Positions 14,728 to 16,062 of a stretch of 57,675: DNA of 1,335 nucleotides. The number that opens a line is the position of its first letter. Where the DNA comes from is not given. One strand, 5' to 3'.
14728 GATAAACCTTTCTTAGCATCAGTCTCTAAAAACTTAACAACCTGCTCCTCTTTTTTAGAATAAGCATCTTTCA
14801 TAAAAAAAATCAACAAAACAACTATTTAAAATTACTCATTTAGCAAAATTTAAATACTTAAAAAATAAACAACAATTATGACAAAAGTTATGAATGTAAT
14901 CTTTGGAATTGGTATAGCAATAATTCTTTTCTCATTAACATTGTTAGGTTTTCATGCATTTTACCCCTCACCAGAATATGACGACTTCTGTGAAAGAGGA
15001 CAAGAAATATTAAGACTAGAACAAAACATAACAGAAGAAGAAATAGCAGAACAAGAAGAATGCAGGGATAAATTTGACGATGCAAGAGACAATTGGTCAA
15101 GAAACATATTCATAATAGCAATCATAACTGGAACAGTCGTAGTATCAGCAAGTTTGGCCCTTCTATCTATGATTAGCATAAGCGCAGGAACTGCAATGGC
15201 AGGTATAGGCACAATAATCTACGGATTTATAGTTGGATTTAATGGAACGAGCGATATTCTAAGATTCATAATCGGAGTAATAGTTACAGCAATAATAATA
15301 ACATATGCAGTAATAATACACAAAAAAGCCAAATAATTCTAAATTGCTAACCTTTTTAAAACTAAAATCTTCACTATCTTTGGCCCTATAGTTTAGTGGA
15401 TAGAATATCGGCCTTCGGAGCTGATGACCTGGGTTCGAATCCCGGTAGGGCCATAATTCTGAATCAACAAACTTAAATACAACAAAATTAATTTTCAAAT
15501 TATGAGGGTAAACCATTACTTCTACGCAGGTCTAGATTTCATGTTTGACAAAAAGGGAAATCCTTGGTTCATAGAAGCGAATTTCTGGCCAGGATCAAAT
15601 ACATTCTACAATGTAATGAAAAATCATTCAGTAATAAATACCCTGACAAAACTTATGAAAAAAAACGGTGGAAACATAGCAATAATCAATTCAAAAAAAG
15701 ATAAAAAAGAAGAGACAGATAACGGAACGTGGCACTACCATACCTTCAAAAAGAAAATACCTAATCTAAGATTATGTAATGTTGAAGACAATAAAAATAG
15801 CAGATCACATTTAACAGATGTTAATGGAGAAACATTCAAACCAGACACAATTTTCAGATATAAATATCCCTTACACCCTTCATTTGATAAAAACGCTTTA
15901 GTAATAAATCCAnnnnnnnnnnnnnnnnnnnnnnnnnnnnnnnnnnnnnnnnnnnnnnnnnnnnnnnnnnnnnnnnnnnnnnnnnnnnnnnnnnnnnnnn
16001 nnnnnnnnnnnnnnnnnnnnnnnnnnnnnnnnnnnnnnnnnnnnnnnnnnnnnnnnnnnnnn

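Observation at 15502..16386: Precisely circularly permuted RimK/LysX-type ATP-grasp ligase between two tRNA genes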

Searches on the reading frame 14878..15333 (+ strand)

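Call 75: search_protein_families(library=pfam, proteins=[window:14878-15333:+], max_evalue=1)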
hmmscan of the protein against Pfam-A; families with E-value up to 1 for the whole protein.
window:14878-15333:+ (152 aa): 1 family
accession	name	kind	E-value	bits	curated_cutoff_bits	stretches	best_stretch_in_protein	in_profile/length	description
PF00335.26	Tetraspanin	-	0.26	11.3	32.1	1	54-100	181-222/225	Tetraspanin family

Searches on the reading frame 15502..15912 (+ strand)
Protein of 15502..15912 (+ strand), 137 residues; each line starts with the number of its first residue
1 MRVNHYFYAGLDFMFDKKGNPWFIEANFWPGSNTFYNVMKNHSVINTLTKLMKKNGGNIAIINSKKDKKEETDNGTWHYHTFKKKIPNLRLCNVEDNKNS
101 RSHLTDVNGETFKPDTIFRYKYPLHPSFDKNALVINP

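Call 31: search_solved_structures(query=window:15502-15912:+, max_evalue=10, show_alignments=5)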
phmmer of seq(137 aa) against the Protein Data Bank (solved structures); distinct sequences matched with E-value up to 10: 6.
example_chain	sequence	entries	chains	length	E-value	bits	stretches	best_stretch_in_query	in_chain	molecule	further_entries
1uv4_A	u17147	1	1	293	0.12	15.6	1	4-33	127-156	ARABINAN-ENDO 1,5-ALPHA-L-ARABINASE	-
6b7k_A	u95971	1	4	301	0.24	14.6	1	11-47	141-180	Endo-alpha-(1->5)-L-arabinanase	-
5nrh_A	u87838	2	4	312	0.26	14.5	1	11-33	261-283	D-alanine--D-alanine ligase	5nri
4egq_A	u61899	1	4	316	0.27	14.4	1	11-33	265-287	D-alanine--D-alanine ligase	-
4egj_A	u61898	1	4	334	0.28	14.4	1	11-33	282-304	D-alanine--D-alanine ligase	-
6vzq_A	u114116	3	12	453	0.86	12.8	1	9-42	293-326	Tubulin polyglutamylase TTLL6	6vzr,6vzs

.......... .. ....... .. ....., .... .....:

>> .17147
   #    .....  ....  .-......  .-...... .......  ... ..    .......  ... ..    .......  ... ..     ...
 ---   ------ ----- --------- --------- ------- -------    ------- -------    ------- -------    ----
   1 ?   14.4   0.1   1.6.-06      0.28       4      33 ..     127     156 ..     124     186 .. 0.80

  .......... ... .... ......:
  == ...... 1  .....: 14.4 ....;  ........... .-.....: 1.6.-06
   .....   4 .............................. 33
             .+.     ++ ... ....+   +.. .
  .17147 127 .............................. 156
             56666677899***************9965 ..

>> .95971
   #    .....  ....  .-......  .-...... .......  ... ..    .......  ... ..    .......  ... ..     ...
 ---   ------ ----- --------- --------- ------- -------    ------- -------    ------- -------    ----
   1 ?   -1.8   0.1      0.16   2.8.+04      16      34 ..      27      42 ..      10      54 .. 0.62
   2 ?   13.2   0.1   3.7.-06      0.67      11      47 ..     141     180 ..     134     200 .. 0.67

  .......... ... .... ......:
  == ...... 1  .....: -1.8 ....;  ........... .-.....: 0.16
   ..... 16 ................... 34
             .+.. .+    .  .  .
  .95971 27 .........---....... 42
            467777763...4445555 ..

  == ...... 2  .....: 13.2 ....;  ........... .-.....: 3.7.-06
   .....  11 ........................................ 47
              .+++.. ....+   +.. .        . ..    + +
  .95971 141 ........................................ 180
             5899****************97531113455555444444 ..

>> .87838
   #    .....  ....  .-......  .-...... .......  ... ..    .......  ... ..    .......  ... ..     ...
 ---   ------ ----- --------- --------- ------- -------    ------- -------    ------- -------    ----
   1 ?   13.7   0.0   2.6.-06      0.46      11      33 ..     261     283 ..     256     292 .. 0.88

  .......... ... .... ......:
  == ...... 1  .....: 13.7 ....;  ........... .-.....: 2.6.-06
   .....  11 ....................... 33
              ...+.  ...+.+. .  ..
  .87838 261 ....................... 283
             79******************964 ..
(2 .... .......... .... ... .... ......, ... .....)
